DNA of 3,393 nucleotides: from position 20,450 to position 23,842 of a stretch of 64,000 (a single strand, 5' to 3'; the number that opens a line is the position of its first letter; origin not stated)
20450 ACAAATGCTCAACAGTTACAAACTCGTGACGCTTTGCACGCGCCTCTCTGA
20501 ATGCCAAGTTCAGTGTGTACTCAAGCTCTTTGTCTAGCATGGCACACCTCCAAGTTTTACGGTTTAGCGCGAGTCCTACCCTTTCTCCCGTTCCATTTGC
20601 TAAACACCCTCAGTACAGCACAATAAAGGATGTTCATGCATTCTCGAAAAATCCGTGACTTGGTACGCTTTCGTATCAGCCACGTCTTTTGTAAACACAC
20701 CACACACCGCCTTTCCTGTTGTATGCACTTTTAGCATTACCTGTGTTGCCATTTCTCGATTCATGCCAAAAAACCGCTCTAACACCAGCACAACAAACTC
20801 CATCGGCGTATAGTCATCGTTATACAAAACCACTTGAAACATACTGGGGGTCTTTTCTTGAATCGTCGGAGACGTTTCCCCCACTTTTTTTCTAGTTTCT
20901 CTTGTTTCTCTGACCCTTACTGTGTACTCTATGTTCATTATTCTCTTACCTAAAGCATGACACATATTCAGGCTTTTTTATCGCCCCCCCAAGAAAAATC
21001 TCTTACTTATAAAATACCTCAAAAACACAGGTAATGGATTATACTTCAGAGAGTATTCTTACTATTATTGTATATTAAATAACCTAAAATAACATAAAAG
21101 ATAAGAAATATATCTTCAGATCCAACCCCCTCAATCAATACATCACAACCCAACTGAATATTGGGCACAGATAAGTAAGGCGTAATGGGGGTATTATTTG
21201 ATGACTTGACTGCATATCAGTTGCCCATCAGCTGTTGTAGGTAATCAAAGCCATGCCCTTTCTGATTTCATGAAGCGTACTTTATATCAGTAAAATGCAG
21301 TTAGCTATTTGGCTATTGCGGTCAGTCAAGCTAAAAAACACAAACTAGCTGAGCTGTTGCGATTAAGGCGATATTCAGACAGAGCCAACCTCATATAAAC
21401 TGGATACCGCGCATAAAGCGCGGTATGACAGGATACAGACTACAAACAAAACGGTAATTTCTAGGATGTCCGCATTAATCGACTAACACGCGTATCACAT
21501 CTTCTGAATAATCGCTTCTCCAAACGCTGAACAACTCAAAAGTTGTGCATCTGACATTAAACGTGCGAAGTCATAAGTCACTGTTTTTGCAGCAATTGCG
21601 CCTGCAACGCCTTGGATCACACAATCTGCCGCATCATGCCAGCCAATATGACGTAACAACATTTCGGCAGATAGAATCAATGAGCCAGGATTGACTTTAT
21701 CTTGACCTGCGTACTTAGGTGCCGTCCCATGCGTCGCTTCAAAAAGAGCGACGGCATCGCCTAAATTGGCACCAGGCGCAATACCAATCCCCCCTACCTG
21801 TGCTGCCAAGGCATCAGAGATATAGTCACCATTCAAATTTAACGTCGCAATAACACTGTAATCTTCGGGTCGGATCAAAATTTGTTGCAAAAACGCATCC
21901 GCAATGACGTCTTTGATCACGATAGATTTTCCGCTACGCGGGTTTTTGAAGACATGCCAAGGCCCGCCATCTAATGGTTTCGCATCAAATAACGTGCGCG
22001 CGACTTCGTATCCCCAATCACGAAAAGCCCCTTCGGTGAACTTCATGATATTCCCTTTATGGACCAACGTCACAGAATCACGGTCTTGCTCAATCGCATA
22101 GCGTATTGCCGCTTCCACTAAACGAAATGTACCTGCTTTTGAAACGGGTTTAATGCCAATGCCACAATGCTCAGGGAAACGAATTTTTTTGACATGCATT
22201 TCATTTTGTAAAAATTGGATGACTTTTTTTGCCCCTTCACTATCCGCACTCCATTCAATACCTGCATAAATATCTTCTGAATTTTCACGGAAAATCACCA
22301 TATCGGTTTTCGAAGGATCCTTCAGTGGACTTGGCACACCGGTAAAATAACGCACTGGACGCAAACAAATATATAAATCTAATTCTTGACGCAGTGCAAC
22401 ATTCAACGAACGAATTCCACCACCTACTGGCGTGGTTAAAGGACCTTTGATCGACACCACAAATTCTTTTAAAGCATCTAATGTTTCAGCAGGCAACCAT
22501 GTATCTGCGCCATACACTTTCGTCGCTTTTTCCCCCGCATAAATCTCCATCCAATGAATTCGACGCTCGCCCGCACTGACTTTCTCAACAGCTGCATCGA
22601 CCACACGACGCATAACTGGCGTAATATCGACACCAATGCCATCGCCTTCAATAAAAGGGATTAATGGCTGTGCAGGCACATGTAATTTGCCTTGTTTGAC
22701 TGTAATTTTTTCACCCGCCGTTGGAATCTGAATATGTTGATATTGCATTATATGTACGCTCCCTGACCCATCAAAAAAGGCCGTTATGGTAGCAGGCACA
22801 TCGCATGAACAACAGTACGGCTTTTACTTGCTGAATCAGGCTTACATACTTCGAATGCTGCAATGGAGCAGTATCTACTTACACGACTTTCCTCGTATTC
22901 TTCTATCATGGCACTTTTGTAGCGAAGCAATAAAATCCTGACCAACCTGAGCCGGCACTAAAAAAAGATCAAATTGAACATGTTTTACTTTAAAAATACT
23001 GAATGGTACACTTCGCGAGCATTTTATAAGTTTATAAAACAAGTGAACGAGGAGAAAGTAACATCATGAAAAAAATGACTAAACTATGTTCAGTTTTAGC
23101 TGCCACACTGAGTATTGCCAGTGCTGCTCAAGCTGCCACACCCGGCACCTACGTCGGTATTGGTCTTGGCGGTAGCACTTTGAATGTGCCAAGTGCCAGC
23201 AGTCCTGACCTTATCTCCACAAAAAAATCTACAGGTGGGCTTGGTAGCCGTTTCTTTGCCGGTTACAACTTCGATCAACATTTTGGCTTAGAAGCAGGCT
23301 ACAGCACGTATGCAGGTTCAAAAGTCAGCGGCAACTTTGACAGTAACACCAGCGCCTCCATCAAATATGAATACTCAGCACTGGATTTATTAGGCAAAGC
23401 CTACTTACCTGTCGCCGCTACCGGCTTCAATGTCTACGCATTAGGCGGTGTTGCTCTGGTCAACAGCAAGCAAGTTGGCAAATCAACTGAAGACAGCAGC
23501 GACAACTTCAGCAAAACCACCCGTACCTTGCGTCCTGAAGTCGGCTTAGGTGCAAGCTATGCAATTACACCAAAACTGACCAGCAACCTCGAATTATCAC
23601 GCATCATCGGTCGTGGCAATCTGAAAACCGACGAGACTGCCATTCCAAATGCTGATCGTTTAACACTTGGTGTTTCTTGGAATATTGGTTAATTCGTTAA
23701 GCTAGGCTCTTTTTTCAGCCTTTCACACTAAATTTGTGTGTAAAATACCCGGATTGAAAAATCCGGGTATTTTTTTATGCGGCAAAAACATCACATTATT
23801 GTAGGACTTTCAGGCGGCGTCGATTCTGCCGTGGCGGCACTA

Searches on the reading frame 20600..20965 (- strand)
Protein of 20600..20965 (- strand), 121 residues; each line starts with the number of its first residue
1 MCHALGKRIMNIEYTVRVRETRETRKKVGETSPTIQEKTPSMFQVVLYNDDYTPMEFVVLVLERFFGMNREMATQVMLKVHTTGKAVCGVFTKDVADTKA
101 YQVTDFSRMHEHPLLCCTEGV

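Call 9: search_protein_families(library=ncbifam, proteins=[window:20600-20965:-])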
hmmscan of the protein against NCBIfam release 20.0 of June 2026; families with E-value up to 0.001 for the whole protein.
window:20600-20965:- (121 aa): 8 families
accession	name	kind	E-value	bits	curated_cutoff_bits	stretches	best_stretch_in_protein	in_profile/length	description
NF000669.1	PRK00033.1-2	equivalog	2.1e-41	139.8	149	1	36-119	9-92/94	ATP-dependent Clp protease adapter ClpS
NF000672.0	PRK00033.1-5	equivalog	1.5e-40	137.4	112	1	36-119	19-102/104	ATP-dependent Clp protease adapter ClpS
NF000670.0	PRK00033.1-3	equivalog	3.8e-37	126.6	143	1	35-119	20-104/106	ATP-dependent Clp protease adapter ClpS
NF009564.0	PRK13019.1-4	equivalog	8.2e-25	87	143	1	36-119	15-98/101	ATP-dependent Clp protease adapter ClpS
NF009561.0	PRK13019.1-1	equivalog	2.9e-21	75.3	159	1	36-119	17-100/103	ATP-dependent Clp protease adapter ClpS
NF000671.1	PRK00033.1-4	equivalog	1.1e-09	38.3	107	1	33-91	7-66/91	ATP-dependent Clp protease adapter ClpS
NF000668.1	PRK00033.1-1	equivalog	3.3e-09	36.7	86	1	45-99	7-61/77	ATP-dependent Clp protease adapter ClpS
NF009563.0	PRK13019.1-3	equivalog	1.4e-05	24.9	117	1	30-98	14-83/101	ATP-dependent Clp protease adapter ClpS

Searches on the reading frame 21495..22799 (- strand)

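Call 9: search_protein_families(library=ncbifam, proteins=[window:21495-22799:-])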
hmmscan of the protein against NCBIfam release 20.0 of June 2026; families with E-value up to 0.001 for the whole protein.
window:21495-22799:- (434 aa): 17 families
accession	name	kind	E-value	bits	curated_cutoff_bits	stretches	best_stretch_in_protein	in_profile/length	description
NF005425.0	PRK07006.1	equivalog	1.8e-229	761.5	490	1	20-434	2-416/416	NADP-dependent isocitrate dehydrogenase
TIGR00183.1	prok_nadp_idh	equivalog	9.3e-217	719.7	567.3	1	20-434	2-416/417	isocitrate dehydrogenase (NADP(+))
NF005610.0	PRK07362.1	equivalog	2.2e-161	537.7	585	2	18-273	2-264/474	NADP-dependent isocitrate dehydrogenase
NF005036.0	PRK06451.1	equivalog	9.4e-135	449.5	484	1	24-434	3-408/412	NADP-dependent isocitrate dehydrogenase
NF006673.0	PRK09222.1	equivalog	7.7e-70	236.2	509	2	216-434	143-341/482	NADP-dependent isocitrate dehydrogenase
TIGR02088.1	LEU3_arch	subfamily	1e-62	212.2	409.8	3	283-411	182-310/324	isopropylmalate/isohomocitrate dehydrogenases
NF006529.0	PRK08997.1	equivalog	2.9e-62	210.6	510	3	293-411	199-318/335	isocitrate dehydrogenase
TIGR02924.1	ICDH_alpha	equivalog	1.5e-54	185.9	561.35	2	216-433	139-336/473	isocitrate dehydrogenase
NF040626.1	AksF2_Meth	equivalog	1.6e-54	185.4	540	2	291-408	192-310/333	homoisocitrate dehydrogenase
TIGR00175.1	mito_nad_idh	equivalog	1.1e-51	176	432.4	3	291-413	195-319/334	isocitrate dehydrogenase (NAD(+))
NF040619.1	AksF_Meth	equivalog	1.9e-47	162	500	2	211-411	148-330/343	homoisocitrate dehydrogenase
NF002898.0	PRK03437.1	equivalog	8.5e-45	153.5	393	2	301-407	219-328/347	3-isopropylmalate dehydrogenase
NF040855.1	iso_homocit_dh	equivalog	2.2e-34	119.2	680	2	292-400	185-291/345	isocitrate--homoisocitrate dehydrogenase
TIGR02089.1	TTC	equivalog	7.1e-33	113.9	470.4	2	296-411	217-335/352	tartrate dehydrogenase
NF006048.0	PRK08194.1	equivalog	2e-31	109.4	501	2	295-410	213-331/352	tartrate dehydrogenase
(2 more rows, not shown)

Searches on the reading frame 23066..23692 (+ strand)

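Call 64: search_protein_families(library=pfam, max_evalue=0.00001, proteins=[window:23066-23692:+])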
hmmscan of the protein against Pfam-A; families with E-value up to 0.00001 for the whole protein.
window:23066-23692:+ (208 aa): 2 families
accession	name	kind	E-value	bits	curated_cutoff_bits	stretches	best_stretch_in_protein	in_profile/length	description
PF13505.12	OMP_b-brl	-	1.1e-17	65.2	28.7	1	11-206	5-174/175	Outer membrane protein beta-barrel domain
PF01389.23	OmpA_membrane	-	1.7e-16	60.9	21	1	28-206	6-175/180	OmpA-like transmembrane domain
